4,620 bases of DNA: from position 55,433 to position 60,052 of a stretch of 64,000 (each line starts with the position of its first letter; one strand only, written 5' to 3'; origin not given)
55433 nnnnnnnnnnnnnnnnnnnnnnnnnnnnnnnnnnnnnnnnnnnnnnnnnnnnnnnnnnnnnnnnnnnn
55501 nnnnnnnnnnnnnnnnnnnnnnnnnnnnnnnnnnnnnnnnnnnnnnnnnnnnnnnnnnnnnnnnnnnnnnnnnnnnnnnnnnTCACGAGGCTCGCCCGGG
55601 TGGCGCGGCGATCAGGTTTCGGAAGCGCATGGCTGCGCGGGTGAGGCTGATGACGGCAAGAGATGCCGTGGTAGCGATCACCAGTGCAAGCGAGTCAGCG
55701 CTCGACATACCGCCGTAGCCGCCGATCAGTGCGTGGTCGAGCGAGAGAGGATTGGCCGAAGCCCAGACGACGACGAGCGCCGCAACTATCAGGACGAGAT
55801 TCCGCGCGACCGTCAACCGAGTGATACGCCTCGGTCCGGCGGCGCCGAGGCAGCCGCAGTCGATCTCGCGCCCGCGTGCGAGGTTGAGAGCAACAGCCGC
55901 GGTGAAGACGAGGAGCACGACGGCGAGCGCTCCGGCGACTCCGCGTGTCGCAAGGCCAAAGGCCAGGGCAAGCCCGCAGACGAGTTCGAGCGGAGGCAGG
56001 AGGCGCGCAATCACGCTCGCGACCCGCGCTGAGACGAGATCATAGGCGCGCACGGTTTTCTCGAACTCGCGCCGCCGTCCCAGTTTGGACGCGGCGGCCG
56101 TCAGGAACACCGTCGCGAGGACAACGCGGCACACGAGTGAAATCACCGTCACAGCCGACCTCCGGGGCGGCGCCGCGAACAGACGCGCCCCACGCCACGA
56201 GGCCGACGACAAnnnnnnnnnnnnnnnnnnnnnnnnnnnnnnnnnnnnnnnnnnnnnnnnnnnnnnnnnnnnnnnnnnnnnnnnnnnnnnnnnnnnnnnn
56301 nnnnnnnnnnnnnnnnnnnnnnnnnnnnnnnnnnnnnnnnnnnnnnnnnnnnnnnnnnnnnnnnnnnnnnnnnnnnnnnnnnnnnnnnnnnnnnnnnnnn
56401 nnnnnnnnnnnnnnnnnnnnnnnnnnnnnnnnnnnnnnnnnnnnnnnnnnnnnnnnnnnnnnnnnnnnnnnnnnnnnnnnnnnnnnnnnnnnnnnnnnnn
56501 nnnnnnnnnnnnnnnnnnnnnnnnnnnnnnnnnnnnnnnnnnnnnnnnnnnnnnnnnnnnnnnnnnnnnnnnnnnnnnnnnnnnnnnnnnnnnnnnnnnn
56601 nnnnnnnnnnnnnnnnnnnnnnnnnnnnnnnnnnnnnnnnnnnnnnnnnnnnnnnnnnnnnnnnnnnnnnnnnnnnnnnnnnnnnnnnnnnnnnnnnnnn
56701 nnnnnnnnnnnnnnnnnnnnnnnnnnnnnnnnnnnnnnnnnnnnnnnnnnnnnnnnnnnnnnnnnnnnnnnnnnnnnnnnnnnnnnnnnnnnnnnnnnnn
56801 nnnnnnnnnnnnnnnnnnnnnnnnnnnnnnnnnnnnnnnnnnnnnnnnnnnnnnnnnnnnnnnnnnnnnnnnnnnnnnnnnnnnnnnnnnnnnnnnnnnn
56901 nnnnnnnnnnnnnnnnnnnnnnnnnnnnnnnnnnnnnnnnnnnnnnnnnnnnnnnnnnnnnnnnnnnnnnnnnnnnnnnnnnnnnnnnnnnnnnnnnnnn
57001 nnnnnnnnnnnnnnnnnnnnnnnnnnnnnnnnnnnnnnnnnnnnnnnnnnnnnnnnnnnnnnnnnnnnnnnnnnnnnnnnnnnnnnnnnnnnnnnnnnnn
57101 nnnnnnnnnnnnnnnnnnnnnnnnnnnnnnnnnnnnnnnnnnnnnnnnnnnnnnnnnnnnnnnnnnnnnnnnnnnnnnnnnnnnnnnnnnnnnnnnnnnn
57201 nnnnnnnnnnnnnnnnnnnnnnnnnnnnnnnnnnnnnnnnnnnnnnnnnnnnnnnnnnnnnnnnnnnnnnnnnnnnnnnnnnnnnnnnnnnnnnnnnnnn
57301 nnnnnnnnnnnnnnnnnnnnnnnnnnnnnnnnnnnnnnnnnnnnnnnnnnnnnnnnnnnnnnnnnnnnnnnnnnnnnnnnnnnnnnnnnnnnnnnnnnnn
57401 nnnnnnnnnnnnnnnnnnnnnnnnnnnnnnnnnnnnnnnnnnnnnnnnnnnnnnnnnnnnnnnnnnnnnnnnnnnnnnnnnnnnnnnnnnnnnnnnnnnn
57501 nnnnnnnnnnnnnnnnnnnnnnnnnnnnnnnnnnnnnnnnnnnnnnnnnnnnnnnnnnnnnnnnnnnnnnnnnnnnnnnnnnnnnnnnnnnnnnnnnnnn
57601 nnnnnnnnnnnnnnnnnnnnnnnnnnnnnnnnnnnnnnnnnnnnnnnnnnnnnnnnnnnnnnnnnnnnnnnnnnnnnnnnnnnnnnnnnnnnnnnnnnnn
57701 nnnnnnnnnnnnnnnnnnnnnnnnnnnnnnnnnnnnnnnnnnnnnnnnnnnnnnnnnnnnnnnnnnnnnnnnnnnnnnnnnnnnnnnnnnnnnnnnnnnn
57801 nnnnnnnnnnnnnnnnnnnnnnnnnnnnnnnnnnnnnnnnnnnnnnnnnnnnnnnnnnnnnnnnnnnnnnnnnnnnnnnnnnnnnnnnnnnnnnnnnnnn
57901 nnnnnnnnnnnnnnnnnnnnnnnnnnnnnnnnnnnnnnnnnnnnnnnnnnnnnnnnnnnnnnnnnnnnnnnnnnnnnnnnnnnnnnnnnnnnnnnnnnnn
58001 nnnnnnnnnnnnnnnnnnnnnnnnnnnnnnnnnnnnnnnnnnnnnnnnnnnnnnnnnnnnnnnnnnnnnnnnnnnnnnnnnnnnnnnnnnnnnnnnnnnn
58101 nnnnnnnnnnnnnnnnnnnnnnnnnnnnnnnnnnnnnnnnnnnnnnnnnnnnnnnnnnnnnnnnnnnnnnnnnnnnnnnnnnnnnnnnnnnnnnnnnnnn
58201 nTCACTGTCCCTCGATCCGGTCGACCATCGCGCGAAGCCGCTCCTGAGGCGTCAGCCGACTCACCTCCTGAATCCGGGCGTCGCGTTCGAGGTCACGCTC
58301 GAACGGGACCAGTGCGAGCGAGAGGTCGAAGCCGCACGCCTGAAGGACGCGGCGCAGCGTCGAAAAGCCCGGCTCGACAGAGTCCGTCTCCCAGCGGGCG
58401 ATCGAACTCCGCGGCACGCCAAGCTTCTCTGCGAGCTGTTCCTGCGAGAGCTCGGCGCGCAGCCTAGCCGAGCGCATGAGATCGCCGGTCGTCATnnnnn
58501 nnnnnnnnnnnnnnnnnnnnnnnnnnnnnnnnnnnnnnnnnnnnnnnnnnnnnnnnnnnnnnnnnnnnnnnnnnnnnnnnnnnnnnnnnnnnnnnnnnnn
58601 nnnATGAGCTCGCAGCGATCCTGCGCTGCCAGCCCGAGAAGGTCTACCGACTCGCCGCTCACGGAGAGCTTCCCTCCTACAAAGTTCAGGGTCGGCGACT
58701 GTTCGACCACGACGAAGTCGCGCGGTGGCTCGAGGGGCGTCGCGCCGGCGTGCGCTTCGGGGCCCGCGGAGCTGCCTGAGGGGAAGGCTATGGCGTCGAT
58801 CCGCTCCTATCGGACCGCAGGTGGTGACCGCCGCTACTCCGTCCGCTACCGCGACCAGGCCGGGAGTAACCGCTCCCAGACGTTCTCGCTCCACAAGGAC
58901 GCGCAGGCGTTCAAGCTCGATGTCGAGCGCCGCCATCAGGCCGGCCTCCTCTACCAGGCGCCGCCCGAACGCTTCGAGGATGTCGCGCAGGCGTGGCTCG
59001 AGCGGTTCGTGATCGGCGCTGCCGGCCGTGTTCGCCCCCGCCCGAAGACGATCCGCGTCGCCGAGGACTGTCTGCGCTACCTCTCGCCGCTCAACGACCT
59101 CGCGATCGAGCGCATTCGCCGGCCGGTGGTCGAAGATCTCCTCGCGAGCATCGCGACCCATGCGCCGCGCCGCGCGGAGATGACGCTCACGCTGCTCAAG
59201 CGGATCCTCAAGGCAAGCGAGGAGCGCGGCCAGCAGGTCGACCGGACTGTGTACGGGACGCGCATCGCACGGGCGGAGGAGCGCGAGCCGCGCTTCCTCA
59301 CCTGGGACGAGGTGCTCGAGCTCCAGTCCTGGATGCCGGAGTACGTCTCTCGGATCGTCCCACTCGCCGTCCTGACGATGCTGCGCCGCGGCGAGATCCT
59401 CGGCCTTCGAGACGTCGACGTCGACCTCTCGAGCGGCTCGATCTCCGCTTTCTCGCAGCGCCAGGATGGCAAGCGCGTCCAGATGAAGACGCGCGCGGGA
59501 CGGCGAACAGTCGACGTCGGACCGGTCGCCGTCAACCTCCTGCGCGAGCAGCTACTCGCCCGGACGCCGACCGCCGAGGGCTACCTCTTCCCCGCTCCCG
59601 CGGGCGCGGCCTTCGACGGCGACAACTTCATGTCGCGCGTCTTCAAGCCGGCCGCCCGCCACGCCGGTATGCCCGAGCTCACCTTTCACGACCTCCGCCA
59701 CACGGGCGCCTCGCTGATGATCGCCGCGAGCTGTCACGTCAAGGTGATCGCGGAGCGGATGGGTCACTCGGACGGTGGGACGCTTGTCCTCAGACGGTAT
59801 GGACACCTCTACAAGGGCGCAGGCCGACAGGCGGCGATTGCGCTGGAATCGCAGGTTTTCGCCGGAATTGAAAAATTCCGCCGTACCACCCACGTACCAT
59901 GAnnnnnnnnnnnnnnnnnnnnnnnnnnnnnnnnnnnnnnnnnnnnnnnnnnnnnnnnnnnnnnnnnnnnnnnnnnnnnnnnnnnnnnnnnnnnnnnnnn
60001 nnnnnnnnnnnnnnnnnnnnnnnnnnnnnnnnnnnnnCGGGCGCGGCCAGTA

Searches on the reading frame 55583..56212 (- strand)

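Call 45: search_protein_families(library=pfam, proteins=[window:55583-56212:-], max_evalue=0.01)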
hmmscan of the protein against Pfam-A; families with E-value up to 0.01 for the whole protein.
window:55583-56212:- (209 aa): 2 families
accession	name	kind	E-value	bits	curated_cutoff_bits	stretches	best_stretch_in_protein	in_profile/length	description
PF07291.16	MauE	-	4.6e-29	101.8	27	1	23-151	3-128/128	Methylamine utilisation protein MauE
PF07681.17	DoxX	-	5.9e-10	40.1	23.6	1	26-107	3-83/85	DoxX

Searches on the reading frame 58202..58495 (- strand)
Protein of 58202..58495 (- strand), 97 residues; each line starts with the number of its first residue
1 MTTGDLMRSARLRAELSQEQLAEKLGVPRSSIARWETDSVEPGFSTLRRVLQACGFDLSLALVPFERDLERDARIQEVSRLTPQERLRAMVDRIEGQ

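Call 16: search_protein_families(library=pfam, proteins=[window:58202-58495:-], max_evalue=0.01)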
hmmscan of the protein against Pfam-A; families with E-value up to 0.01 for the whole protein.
window:58202-58495:- (97 aa): 10 families
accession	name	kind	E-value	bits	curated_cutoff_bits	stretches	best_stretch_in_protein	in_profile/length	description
PF01381.28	HTH_3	-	9.2e-14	51.7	23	1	8-58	2-52/55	Helix-turn-helix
PF13560.12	HTH_31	-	7.7e-13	49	27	1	4-59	3-59/64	Helix-turn-helix domain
PF12844.13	HTH_19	-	2.5e-07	30.9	30.2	1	7-58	4-55/64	Helix-turn-helix domain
PF13384.12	HTH_23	-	0.00025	21.2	24.6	1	10-35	11-37/50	Homeodomain-like domain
PF05269.17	Phage_CII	-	0.00039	21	21.3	1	14-51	22-58/91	Bacteriophage CII protein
PF07022.19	Phage_CI_repr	-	0.0046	17.7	22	0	17-37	14-34/65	Bacteriophage CI repressor helix-turn-helix domain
PF04545.22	Sigma70_r4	-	0.0058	16.6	24.1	0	14-37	19-42/50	Sigma-70, region 4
PF13413.12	HTH_25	-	0.0071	16.6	24.6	0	7-39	2-34/62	Helix-turn-helix domain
PF09339.16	HTH_IclR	-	0.0083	16.3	22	0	11-34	14-37/52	IclR helix-turn-helix domain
PF21716.3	dnstrm_HI1420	-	0.009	16.3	27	0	20-60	48-88/90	Probable addiction module antidote protein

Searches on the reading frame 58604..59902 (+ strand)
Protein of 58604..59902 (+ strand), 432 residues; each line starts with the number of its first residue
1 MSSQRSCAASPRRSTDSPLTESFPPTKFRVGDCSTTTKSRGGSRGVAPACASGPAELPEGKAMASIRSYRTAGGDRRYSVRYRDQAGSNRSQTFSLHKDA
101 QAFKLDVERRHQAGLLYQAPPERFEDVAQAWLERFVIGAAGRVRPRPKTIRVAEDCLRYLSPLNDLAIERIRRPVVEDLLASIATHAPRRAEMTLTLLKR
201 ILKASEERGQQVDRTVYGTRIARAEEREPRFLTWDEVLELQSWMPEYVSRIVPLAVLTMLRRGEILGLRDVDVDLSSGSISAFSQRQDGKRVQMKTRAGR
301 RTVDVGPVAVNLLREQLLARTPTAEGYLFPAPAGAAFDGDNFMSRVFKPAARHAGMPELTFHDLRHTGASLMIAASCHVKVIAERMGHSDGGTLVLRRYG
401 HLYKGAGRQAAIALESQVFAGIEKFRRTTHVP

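Call 16: search_protein_families(library=pfam, proteins=[window:58604-59902:+], max_evalue=0.01)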
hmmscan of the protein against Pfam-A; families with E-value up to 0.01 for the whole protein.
window:58604-59902:+ (432 aa): 1 family
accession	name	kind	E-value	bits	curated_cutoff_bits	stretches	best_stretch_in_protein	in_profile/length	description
PF00589.27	Phage_integrase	-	2.9e-15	56.9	27.1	1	236-403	7-169/172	Phage integrase family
